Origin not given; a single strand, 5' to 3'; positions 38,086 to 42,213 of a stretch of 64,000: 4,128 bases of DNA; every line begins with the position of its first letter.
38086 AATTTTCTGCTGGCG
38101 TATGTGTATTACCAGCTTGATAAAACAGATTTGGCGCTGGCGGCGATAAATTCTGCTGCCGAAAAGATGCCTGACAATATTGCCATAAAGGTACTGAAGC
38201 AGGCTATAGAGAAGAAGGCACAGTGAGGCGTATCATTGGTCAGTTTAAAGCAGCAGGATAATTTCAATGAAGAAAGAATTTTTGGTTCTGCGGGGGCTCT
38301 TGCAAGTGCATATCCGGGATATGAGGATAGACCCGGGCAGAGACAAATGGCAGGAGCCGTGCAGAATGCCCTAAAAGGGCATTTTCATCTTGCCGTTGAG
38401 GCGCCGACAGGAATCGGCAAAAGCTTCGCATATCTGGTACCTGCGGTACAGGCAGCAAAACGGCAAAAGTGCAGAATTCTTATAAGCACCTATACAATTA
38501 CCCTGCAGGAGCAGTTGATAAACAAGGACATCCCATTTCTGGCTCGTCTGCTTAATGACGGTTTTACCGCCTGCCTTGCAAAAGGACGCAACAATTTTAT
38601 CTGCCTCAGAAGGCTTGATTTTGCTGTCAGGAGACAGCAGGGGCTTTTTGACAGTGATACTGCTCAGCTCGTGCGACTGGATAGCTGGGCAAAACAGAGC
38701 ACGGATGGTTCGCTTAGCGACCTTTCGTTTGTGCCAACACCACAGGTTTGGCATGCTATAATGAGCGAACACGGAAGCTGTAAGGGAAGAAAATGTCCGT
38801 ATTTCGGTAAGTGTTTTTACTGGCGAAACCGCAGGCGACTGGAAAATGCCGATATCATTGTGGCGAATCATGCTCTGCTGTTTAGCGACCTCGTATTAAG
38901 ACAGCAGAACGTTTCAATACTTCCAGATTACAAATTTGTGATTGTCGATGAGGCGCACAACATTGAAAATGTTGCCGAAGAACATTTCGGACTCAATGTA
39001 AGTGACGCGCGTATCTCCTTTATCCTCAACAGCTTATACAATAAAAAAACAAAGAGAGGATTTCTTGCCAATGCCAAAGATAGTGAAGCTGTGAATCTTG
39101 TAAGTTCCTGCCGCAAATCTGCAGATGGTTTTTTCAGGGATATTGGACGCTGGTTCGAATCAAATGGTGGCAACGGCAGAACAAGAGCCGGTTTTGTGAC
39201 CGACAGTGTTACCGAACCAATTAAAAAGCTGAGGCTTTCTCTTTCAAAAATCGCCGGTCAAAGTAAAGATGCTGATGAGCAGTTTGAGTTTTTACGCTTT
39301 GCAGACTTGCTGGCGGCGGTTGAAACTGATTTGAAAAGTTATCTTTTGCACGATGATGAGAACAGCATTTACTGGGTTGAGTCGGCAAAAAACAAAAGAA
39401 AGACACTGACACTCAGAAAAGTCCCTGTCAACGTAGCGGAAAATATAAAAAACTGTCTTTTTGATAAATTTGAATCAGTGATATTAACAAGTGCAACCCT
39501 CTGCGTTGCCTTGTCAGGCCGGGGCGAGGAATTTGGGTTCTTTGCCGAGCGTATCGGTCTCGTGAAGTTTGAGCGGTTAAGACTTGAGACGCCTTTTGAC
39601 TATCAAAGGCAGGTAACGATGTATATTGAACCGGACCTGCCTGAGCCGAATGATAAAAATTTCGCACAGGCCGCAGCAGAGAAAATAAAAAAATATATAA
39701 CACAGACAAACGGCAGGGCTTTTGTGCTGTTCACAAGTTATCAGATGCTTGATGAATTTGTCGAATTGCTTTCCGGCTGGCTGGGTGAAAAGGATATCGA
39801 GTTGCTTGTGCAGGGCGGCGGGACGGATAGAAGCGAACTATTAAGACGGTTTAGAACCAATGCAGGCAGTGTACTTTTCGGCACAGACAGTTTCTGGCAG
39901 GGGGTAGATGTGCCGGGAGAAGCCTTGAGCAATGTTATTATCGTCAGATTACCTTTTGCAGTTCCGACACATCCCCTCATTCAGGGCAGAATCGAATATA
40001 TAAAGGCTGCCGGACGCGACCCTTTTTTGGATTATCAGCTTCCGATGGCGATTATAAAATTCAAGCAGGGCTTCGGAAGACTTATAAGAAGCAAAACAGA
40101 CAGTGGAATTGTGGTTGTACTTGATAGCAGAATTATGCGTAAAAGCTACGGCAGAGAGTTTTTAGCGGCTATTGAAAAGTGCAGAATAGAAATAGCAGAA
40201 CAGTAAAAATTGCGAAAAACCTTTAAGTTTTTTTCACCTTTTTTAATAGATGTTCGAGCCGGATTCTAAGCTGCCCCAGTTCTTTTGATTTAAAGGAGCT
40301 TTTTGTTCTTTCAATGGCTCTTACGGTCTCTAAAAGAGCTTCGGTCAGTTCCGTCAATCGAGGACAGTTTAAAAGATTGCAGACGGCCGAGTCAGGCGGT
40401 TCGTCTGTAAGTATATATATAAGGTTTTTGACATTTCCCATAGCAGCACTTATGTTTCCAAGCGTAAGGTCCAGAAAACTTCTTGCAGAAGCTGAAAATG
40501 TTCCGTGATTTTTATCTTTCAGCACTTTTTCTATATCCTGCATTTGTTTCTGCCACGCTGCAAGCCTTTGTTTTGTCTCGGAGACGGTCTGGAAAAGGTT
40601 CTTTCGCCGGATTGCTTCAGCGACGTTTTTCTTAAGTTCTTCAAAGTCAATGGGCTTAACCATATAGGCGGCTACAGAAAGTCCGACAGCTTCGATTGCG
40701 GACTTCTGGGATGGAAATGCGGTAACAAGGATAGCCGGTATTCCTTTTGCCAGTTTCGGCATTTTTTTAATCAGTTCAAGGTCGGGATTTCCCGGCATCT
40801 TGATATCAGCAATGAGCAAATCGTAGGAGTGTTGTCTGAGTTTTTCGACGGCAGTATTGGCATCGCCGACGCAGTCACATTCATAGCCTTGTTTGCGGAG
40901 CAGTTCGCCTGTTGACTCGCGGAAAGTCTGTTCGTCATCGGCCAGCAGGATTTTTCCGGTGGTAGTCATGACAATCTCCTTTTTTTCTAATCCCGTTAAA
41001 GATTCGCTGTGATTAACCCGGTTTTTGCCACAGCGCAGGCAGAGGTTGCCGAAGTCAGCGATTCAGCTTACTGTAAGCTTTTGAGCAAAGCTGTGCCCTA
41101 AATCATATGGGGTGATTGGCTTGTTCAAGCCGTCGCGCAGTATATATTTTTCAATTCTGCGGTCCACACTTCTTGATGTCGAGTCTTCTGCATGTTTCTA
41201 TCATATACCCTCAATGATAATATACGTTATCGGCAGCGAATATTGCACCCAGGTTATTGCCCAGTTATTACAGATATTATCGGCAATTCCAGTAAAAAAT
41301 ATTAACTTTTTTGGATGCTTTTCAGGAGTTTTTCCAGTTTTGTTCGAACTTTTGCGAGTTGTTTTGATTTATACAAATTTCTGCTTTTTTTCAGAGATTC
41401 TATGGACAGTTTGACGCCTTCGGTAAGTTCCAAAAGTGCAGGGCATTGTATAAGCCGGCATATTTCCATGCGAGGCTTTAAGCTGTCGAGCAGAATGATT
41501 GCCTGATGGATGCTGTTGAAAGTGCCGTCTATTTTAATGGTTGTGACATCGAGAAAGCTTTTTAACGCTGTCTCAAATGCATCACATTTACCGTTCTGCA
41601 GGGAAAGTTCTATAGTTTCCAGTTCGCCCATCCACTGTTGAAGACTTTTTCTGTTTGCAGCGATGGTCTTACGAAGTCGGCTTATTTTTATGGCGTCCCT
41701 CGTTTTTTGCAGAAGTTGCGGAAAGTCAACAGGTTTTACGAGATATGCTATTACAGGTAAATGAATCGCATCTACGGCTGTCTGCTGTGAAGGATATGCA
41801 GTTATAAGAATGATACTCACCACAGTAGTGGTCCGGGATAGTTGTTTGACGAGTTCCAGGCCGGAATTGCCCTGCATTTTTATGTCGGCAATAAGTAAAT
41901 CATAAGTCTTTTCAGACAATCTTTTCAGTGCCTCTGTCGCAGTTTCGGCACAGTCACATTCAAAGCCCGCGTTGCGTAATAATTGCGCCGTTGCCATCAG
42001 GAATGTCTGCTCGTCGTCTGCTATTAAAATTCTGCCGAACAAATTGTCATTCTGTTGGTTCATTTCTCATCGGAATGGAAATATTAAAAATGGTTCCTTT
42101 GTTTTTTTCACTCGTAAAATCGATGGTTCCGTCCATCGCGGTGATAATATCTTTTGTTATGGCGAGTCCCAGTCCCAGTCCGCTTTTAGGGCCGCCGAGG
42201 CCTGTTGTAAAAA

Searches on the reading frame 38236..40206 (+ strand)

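Call 11: search_protein_families(library=pfam, proteins=[window:38236-40206:+], max_evalue=0.001)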
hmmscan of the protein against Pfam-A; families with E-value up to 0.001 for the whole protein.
window:38236-40206:+ (656 aa): 5 families
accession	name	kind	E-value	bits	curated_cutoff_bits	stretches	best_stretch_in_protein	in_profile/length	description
PF13307.12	Helicase_C_2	-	2e-48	165.1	25.3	1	484-648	1-169/170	Helicase C-terminal domain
PF00270.35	DEAD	-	4.4e-15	56.2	26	2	41-96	7-63/167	DEAD/DEAH box helicase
PF06733.21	DEAD_2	-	8.5e-10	39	21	1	191-258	104-170/172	DEAD_2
PF04851.21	ResIII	-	5.3e-07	30.1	22.5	0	30-97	3-72/164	Type III restriction enzyme, res subunit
PF00271.37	Helicase_C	-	8.5e-06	26.4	23.5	1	482-594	4-105/110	Helicase conserved C-terminal domain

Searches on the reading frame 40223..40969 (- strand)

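Call 11: search_protein_families(library=pfam, proteins=[window:40223-40969:-], max_evalue=0.001)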
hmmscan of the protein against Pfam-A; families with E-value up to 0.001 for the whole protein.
window:40223-40969:- (248 aa): 1 family
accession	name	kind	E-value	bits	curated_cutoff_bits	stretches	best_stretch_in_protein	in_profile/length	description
PF00072.30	Response_reg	-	1.1e-21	77.5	30.2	1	7-116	1-110/111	Response regulator receiver domain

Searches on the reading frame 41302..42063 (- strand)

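Call 11: search_protein_families(library=pfam, proteins=[window:41302-42063:-], max_evalue=0.001)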
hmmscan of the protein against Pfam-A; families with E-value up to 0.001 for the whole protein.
window:41302-42063:- (253 aa): 2 families
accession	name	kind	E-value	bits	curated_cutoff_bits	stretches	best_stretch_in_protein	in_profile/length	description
PF00072.30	Response_reg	-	5.6e-25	88.1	30.2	1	12-120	1-109/111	Response regulator receiver domain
PF23198.2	PDE8A_N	-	0.00082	19.7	29.6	0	23-80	24-81/147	PDE8A-like, N-terminal domain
